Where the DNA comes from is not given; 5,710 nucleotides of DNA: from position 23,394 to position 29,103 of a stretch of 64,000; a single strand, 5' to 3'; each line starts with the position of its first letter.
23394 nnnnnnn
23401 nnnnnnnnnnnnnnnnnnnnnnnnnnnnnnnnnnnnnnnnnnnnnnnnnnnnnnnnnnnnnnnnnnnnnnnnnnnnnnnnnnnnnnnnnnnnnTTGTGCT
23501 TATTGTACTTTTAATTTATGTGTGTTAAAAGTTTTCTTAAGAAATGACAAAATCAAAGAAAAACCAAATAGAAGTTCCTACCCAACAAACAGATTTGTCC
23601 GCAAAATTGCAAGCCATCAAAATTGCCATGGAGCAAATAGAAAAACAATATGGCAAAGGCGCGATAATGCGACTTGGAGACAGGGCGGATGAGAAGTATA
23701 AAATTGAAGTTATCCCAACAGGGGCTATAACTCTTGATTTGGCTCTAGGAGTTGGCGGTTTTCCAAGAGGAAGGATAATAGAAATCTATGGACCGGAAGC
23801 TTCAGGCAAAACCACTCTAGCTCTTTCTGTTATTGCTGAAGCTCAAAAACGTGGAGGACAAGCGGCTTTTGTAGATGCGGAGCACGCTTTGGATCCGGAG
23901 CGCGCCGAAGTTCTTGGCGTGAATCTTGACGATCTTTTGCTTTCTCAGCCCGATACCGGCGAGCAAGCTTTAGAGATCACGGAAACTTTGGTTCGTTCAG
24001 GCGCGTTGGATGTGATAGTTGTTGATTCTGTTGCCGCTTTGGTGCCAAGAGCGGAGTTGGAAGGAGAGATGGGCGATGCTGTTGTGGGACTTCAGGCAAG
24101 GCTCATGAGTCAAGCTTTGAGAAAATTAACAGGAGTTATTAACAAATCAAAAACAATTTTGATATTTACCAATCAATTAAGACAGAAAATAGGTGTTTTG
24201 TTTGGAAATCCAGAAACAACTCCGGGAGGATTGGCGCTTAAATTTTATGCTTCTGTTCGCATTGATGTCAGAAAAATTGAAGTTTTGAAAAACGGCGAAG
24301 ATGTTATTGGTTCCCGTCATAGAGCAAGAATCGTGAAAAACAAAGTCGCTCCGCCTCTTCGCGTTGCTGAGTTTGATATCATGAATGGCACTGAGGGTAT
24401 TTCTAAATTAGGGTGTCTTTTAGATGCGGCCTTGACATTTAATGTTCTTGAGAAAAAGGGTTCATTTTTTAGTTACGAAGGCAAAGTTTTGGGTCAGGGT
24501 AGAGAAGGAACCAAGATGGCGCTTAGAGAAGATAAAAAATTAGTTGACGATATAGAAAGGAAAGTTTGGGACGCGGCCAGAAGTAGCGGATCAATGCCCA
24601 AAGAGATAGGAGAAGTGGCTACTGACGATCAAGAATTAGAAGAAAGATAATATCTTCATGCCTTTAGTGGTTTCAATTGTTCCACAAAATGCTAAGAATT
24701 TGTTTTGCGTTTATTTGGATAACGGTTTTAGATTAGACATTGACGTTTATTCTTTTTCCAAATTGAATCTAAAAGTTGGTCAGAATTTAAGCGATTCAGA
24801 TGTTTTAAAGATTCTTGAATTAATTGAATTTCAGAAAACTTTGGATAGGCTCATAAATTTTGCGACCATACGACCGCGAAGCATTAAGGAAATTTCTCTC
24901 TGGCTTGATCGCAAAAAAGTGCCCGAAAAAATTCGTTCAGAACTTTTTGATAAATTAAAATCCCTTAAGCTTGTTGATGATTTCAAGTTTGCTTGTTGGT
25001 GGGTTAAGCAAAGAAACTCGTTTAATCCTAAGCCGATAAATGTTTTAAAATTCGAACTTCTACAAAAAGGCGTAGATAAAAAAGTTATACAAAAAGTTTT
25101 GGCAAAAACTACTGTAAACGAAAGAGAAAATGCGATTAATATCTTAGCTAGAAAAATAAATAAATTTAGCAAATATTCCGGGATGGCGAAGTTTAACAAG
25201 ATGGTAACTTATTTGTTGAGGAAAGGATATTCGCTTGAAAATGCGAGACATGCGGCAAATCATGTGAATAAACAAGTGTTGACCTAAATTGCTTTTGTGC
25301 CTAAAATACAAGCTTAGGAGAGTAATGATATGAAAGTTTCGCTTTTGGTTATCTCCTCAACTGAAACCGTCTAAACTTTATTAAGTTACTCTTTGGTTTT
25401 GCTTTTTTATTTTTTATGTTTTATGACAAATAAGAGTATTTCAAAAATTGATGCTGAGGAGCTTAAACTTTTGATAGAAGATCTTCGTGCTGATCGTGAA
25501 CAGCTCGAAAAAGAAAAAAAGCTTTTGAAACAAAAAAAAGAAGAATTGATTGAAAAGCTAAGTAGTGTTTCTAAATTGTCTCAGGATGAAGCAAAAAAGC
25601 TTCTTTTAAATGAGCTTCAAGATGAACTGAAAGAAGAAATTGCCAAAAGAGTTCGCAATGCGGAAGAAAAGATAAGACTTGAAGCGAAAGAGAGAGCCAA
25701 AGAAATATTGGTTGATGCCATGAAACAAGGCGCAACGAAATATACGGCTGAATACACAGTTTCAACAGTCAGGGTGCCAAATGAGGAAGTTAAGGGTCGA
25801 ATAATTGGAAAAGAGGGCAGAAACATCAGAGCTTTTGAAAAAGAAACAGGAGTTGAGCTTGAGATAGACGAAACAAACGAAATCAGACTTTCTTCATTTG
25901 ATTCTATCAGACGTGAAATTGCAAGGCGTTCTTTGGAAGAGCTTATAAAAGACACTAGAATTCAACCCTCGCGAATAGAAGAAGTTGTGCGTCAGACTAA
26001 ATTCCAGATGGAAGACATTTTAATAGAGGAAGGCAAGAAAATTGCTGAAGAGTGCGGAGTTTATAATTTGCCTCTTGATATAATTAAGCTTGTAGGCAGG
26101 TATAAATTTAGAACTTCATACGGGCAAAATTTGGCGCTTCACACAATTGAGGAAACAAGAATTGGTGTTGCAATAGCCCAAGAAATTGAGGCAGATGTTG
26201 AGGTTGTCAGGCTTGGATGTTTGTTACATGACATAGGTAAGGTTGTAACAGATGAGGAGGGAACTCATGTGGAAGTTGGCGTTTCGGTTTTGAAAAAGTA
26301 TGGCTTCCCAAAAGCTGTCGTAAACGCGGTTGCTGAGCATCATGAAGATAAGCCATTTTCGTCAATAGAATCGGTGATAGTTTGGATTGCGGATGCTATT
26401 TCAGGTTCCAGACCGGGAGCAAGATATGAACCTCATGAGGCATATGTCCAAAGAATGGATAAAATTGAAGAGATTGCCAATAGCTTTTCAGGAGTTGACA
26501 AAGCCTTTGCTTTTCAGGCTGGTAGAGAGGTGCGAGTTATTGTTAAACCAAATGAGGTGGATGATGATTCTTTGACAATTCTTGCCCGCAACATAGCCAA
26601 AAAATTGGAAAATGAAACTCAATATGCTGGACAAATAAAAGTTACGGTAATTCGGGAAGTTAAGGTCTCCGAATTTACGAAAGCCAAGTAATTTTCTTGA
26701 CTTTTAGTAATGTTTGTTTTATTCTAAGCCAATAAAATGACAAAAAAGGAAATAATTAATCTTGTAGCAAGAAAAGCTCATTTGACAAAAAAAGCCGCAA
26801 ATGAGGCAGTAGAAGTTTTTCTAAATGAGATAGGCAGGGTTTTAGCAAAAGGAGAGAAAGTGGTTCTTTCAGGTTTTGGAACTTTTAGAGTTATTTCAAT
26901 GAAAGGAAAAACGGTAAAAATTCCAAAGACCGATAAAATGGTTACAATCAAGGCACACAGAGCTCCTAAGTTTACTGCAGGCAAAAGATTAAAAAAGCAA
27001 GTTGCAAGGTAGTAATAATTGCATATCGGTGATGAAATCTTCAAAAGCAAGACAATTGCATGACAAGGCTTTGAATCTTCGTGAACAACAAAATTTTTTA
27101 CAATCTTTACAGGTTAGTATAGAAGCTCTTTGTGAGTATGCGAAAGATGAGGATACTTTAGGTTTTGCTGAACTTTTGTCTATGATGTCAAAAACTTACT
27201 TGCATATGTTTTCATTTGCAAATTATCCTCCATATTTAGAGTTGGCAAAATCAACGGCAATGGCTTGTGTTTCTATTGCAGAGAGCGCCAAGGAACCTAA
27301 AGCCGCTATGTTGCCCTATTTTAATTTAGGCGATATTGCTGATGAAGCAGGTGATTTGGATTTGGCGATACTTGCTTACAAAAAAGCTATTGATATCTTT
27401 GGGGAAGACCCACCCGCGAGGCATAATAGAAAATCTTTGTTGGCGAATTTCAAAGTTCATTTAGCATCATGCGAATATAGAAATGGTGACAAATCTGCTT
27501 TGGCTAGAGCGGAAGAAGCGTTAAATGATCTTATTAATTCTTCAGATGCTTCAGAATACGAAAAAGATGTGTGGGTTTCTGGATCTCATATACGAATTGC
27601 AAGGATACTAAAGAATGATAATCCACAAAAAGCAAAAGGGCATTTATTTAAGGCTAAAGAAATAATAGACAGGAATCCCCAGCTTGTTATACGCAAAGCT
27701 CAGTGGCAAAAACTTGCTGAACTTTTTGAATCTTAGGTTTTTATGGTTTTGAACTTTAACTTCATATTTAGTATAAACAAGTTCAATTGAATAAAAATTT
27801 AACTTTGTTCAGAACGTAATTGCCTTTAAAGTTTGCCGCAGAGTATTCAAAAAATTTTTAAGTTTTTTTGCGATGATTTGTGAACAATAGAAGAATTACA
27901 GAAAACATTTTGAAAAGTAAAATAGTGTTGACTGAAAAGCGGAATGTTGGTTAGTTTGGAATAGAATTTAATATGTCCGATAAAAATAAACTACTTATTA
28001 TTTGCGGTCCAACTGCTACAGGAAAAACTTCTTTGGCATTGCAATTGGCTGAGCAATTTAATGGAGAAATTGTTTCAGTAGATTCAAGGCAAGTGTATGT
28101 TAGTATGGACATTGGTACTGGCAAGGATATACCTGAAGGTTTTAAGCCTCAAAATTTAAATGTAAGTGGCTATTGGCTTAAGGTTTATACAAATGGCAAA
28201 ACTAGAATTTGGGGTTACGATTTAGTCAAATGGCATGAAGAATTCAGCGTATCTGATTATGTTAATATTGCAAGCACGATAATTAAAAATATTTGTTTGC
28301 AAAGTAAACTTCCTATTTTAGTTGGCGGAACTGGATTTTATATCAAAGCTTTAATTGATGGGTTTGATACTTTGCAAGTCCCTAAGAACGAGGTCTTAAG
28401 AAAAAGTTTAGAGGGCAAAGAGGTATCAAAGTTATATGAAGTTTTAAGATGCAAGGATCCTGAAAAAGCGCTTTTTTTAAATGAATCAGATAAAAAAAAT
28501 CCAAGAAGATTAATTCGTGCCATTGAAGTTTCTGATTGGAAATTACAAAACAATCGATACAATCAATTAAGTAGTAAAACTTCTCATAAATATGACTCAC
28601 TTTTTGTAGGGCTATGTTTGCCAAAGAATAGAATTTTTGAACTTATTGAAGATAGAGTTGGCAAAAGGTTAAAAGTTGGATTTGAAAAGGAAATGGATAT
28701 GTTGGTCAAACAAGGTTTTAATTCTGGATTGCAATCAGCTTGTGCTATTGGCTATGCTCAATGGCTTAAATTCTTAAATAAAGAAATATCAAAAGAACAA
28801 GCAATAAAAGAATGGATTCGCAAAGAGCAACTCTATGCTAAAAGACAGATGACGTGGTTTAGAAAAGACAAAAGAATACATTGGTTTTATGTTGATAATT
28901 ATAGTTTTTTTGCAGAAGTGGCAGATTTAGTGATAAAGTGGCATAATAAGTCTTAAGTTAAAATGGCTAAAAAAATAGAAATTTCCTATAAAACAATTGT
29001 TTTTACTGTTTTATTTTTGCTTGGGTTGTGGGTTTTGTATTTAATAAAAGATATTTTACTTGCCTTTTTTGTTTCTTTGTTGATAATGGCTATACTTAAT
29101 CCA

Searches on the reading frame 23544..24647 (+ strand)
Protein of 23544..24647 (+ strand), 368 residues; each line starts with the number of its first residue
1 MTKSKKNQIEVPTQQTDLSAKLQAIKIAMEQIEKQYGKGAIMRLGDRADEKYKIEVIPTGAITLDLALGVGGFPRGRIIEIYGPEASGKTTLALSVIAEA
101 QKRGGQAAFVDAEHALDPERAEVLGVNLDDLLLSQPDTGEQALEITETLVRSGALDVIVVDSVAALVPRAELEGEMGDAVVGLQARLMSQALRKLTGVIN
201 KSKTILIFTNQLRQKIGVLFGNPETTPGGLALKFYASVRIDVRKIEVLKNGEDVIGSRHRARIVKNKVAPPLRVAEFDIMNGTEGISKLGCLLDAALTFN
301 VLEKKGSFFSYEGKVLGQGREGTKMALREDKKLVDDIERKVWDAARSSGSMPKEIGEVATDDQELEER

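Call 62: search_protein_families(library=pfam, proteins=[window:23544-24647:+], max_evalue=0.001)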
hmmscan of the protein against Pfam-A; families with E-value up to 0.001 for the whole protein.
window:23544-24647:+ (368 aa): 8 families
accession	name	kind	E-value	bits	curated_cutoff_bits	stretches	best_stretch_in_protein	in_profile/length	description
PF00154.27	RecA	-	1.1e-130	435.1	27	1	23-286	1-261/262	recA bacterial DNA recombination protein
PF21096.2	RecA_C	-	3.6e-16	59.5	27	1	290-344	1-55/57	RecA C-terminal domain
PF08423.17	Rad51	-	4.9e-09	36.2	22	1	54-245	5-212/244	Rad51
PF06745.19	ATPase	-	1.4e-07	31.6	26.6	1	57-131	1-77/231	KaiC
PF01637.24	ATPase_2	-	1.1e-05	25.8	33.2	1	77-210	21-117/225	ATPase domain predominantly from Archaea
PF13481.12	AAA_25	-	0.0001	22.4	27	0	73-130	30-82/195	AAA domain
PF00004.35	AAA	-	0.00015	22.6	21.2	1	81-211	3-110/131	ATPase family associated with various cellular activities (AAA)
PF13401.12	AAA_22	-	0.00099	19.9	27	0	77-173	6-97/130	AAA domain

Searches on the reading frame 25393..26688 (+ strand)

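Call 62: search_protein_families(library=pfam, proteins=[window:25393-26688:+], max_evalue=0.001)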
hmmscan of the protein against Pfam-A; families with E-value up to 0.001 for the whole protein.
window:25393-26688:+ (432 aa): 5 families
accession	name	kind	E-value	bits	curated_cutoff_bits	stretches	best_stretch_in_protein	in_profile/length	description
PF01966.28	HD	-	5.6e-17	62.5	22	1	250-337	4-114/116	HD domain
PF12072.13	RNase_Y_N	-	1.4e-12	47.9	32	1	24-115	108-199/201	RNase Y N-terminal region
PF00013.35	KH_1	-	8.2e-08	32.3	21.5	1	125-178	3-61/66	KH domain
PF08668.18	HDOD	-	2e-05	24.6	22.9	0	291-318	168-195/196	HDOD domain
PF07650.23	KH_2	-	0.00051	20.3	22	1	131-173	33-74/78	KH domain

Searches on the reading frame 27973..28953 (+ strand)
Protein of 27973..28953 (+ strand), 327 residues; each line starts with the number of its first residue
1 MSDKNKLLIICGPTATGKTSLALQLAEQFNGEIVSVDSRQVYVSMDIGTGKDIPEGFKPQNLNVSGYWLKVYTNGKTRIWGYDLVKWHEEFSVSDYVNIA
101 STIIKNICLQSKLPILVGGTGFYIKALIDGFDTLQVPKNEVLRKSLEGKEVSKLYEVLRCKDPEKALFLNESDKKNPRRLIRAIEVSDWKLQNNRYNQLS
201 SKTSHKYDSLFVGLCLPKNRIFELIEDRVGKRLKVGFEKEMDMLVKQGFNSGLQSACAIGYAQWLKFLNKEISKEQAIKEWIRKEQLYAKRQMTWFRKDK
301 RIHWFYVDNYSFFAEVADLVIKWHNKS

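Call 62: search_protein_families(library=pfam, proteins=[window:27973-28953:+], max_evalue=0.001)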
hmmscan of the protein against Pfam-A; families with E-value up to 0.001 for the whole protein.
window:27973-28953:+ (327 aa): 4 families
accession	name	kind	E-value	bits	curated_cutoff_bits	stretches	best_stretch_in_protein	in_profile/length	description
PF01715.23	IPPT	-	2.4e-50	171.9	23.6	1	40-299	1-243/243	IPP transferase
PF01745.22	IPT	-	1.6e-06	28.1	20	1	7-57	3-53/233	Isopentenyl transferase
PF00004.35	AAA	-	2.3e-05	25.3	21.2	0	9-44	2-36/131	ATPase family associated with various cellular activities (AAA)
PF20720.3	nSTAND3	-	0.00034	20.8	27.2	1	3-32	15-44/155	Novel STAND NTPase 3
